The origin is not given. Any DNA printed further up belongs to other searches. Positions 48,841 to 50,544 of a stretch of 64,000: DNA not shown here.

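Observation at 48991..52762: Co-translated trio GT-C / DUF2723(TMEM260-like) GT-C / Ppm1-like GT2 divergent from the giant PMT fusion - a protein/lipid mannosylation locus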

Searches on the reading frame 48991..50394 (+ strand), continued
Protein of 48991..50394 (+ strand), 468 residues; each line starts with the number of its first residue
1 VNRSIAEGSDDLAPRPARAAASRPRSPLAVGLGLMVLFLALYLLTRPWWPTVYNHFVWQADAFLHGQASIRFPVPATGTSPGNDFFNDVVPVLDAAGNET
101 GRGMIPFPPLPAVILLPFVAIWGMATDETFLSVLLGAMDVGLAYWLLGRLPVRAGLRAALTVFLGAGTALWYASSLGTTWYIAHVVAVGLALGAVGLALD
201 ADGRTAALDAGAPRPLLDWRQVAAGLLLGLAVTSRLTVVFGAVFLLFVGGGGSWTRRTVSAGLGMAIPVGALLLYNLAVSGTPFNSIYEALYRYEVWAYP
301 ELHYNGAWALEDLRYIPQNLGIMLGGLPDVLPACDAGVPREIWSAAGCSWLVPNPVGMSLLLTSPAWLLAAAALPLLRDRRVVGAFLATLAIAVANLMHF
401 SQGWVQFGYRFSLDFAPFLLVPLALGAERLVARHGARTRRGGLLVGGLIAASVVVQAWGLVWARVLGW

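Call 56: search_protein_families(library=ncbifam, proteins=[P0343, P0350, P0351, P0352, P0356, P0363, P0365, P0385, P0394, P0296], max_evalue=0.01)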
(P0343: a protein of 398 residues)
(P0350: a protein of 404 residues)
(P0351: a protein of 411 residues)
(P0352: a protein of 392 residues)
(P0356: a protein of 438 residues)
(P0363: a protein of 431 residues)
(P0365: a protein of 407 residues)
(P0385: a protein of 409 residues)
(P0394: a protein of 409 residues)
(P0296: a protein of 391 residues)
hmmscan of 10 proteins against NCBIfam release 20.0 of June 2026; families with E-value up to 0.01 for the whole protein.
P0343 (398 aa): 1 family
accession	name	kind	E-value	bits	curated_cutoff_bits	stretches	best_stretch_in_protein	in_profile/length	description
NF047440.1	LA3751_2_3_fam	subfamily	4.7e-13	48.8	200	1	29-388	42-381/460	LA_3751/LA_3752 family putative glycosyltransferase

P0350 (404 aa): 1 family
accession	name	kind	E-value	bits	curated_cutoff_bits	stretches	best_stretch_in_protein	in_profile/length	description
NF047440.1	LA3751_2_3_fam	subfamily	3.7e-11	42.5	200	2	76-247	74-247/460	LA_3751/LA_3752 family putative glycosyltransferase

P0351 (411 aa): 1 family
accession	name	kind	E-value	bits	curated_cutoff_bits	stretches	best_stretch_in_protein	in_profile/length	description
NF047440.1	LA3751_2_3_fam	subfamily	1.2e-12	47.5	200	1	54-403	63-391/460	LA_3751/LA_3752 family putative glycosyltransferase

P0352 (392 aa): 1 family
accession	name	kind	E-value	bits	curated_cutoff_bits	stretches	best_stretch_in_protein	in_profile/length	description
NF047440.1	LA3751_2_3_fam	subfamily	5e-11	42.1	200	1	65-381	71-379/460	LA_3751/LA_3752 family putative glycosyltransferase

P0356 (438 aa): 1 family
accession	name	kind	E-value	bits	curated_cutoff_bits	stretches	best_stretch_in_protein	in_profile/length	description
NF047440.1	LA3751_2_3_fam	subfamily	7.2e-10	38.3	200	1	107-283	75-248/460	LA_3751/LA_3752 family putative glycosyltransferase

P0363 (431 aa): 1 family
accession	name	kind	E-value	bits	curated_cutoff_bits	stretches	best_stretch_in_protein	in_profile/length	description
NF047440.1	LA3751_2_3_fam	subfamily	4.8e-10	38.9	200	1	118-426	86-382/460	LA_3751/LA_3752 family putative glycosyltransferase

P0365 (407 aa): 1 family
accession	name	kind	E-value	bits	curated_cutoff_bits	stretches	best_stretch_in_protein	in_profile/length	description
NF047440.1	LA3751_2_3_fam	subfamily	3e-10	39.5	200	1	64-401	72-387/460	LA_3751/LA_3752 family putative glycosyltransferase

P0385 (409 aa): 1 family
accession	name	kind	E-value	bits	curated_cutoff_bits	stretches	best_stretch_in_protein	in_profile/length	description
NF047440.1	LA3751_2_3_fam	subfamily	1.5e-12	47.1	200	1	75-402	80-387/460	LA_3751/LA_3752 family putative glycosyltransferase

P0394 (409 aa): 1 family
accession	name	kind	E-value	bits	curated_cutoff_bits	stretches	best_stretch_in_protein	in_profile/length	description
NF047440.1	LA3751_2_3_fam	subfamily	1.1e-05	24.5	200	1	64-402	70-385/460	LA_3751/LA_3752 family putative glycosyltransferase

P0296 (391 aa): 1 family
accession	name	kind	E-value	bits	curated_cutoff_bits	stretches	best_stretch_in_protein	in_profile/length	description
NF047440.1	LA3751_2_3_fam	subfamily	2.4e-10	39.8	200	1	42-384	50-380/460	LA_3751/LA_3752 family putative glycosyltransferase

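Call 58: search_solved_structures(query=A3, max_evalue=10, show_alignments=2)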
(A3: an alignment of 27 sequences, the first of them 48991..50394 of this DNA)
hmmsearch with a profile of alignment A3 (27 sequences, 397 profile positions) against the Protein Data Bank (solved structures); distinct sequences matched with E-value up to 10: 0.

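Call 73: find_related_loci(query=A5, collection=metagenome_contigs, flank=6000)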
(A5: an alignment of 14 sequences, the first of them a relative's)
Query A5 (411 aa) in metagenome_contigs; peptide patterns used: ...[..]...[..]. (x = any residue, [..] = any of these).
600 stretches matched a pattern (row limit reached: there are more); 543 encode a relative of the query (tblastn E <= 1e-3); the best 80 are kept; 80 distinct loci.
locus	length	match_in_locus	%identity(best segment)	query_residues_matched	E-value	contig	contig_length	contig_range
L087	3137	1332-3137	90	1-411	0e+0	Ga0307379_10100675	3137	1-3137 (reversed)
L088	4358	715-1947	65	1-410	0e+0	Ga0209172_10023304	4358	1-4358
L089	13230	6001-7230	64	1-410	0e+0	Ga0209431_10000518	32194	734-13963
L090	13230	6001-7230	64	1-410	0e+0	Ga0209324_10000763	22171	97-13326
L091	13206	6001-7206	49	1-406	3e-118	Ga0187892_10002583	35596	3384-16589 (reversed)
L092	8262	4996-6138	49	19-406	5e-113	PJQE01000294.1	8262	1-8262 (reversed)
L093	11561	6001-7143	49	19-406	5e-112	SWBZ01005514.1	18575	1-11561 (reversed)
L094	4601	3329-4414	46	27-406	6e-108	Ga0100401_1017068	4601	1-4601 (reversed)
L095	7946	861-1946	46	27-406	2e-107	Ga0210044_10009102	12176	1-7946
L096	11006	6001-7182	45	2-408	2e-100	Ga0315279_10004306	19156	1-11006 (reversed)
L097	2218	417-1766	38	8-404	5e-99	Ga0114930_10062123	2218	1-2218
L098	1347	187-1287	42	28-406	3e-93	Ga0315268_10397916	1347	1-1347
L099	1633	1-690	58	179-408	3e-90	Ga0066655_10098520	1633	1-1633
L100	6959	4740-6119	38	2-404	1e-83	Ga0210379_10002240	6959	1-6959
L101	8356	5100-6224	41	15-406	2e-81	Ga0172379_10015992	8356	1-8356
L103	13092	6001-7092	40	28-406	8e-78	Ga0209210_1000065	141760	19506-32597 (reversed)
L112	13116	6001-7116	37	17-404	2e-75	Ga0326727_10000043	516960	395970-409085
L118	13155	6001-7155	38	2-403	3e-73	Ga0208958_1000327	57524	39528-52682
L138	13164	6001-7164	35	14-406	3e-66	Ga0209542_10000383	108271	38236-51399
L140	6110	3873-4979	35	24-408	2e-65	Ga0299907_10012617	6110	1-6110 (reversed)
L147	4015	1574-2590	36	28-366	4e-63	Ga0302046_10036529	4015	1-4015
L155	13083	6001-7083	34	22-399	5e-58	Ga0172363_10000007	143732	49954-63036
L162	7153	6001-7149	32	12-403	3e-53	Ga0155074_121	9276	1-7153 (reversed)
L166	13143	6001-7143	35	5-379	7e-53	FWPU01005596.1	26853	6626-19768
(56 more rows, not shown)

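Call 78: search_protein_families(library=pfam, proteins=[L091:176-1915:-, L091:2067-2678:-, L091:2734-3990:-, L091:4087-5190:+, L091:5272-5985:+, L091:7220-7864:-, L091:7917-9227:-, L091:9239-10573:-, L091:10554-11270:-, L091:11298-12851:-], max_evalue=0.01)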
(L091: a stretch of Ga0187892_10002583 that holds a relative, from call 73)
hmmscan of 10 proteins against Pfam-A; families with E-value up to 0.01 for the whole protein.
L091:176-1915:- (579 aa): 3 families
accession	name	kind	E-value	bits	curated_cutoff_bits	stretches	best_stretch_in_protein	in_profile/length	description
PF02540.23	NAD_synthase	-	9.3e-75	251.3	21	1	304-554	2-242/242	NAD synthase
PF00795.27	CN_hydrolase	-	2.3e-36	125.9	23.2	1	5-247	1-251/256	Carbon-nitrogen hydrolase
PF06508.19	QueC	-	0.002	18.1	22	1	322-383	1-60/210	Queuosine biosynthesis protein QueC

L091:2067-2678:- (203 aa): 1 family
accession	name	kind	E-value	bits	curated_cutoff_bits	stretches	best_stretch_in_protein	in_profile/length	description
PF02517.21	Rce1-like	-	3.1e-20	72.7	22.4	1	101-196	5-93/93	Type II CAAX prenyl endopeptidase Rce1-like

L091:2734-3990:- (418 aa): 0 families

L091:4087-5190:+ (367 aa): 2 families
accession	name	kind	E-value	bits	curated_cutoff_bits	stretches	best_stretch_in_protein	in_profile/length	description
PF13231.12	PMT_2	-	1.8e-08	35.2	26.1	1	76-219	4-152/160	Dolichyl-phosphate-mannose-protein mannosyltransferase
PF04188.19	Mannosyl_trans2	-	2e-08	34.4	22.4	1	44-218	58-238/443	Mannosyltransferase (PIG-V)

L091:5272-5985:+ (237 aa): 2 families
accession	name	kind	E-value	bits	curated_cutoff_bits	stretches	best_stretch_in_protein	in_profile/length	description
PF00535.33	Glycos_transf_2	-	3.1e-32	112.3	23.3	1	10-175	2-167/168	Glycosyl transferase family 2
PF13641.12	Glyco_tranf_2_3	-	9.3e-08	32.8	27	1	8-180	3-179/230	Glycosyltransferase like family 2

L091:7220-7864:- (214 aa): 1 family
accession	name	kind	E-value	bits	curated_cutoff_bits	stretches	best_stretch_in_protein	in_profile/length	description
PF04138.20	GtrA_DPMS_TM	-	1.8e-19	70.5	26.1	1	84-212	1-117/117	GtrA/DPMS, transmembrane domain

L091:7917-9227:- (436 aa): 3 families
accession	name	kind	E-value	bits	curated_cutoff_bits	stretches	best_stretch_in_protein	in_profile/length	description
PF02366.24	PMT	-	2.2e-26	93.4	22.7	1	19-253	3-241/245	Dolichyl-phosphate-mannose-protein mannosyltransferase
PF16192.10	PMT_4TMC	-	4e-23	82.4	32.4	1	259-435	2-202/202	C-terminal four TMM region of protein-O-mannosyltransferase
PF13231.12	PMT_2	-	2.5e-20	73.8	26.1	1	75-195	2-121/160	Dolichyl-phosphate-mannose-protein mannosyltransferase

L091:9239-10573:- (444 aa): 1 family
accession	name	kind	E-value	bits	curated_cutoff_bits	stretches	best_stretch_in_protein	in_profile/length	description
PF09594.16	GT87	-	0.0049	17.1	25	1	110-314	33-214/237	Glycosyltransferase family 87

L091:10554-11270:- (238 aa): 4 families
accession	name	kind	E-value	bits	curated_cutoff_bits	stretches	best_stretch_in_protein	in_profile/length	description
PF00535.33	Glycos_transf_2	-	4e-29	102.1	23.3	1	12-135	1-123/168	Glycosyl transferase family 2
PF10111.15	Glyco_tranf_2_2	-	6.8e-10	39.3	27.3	1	12-105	1-94/276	Glycosyltransferase like family 2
PF13641.12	Glyco_tranf_2_3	-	6.1e-06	26.8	27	1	11-135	3-129/230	Glycosyltransferase like family 2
PF13704.12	Glyco_tranf_2_4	-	0.0046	17.9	27.5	1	28-103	7-82/98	Glycosyl transferase family 2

L091:11298-12851:- (517 aa): 4 families
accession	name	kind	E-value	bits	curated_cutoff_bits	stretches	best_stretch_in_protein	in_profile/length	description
PF13517.12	FG-GAP_3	-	7.3e-52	174.3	26.9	6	288-351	1-60/61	FG-GAP-like repeat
PF01839.29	FG-GAP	-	1.8e-17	63.2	22.1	2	282-312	3-27/37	FG-GAP repeat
PF07593.17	UnbV_ASPIC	-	1.3e-13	51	23.4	1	437-500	1-65/68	ASPIC and UnbV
PF20009.4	GEVED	-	0.0012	20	24.4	0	183-196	4-14/78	GEVED domain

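Call 80: list_cluster_members(proteins=[L091:6001-7215:+, L091:7920-9227:-, L091:9242-10573:-, L091:10557-11270:-, L091:5272-5982:+, L091:4087-5187:+, L089:7295-8509:+, L089:9514-10818:-, L089:10836-12299:-, L089:12283-12975:-])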
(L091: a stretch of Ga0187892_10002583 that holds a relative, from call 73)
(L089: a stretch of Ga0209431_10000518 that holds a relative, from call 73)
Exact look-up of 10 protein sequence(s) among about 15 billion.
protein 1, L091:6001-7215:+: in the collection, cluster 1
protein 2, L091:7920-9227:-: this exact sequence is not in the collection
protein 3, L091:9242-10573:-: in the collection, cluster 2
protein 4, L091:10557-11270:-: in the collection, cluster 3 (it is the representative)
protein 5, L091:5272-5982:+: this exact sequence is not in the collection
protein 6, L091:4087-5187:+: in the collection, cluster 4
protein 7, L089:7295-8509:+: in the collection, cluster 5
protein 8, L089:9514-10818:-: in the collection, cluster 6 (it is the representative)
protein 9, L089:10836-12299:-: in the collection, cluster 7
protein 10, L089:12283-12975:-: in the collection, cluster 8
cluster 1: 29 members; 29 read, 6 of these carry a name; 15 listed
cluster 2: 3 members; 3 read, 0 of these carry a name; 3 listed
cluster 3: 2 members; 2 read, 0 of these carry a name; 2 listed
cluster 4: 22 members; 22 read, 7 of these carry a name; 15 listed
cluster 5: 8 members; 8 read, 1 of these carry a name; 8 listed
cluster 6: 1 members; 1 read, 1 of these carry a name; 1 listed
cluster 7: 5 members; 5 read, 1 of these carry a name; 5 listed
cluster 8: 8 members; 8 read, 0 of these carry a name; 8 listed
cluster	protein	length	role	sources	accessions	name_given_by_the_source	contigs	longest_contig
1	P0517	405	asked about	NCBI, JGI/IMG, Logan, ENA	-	-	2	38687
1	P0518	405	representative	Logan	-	-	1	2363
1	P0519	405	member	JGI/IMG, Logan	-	hypothetical protein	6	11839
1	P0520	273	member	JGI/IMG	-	hypothetical protein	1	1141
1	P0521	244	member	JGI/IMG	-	hypothetical protein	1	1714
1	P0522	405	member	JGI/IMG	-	hypothetical protein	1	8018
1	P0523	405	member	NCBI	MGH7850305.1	MAG: hypothetical protein ACREOP_08410 [Thermodesulfobacteriota bacterium]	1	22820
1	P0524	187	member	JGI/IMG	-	hypothetical protein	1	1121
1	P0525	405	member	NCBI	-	-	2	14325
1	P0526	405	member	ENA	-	-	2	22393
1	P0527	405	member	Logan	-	-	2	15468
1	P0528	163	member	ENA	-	-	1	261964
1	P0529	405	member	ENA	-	-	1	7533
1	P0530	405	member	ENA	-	-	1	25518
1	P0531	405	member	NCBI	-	-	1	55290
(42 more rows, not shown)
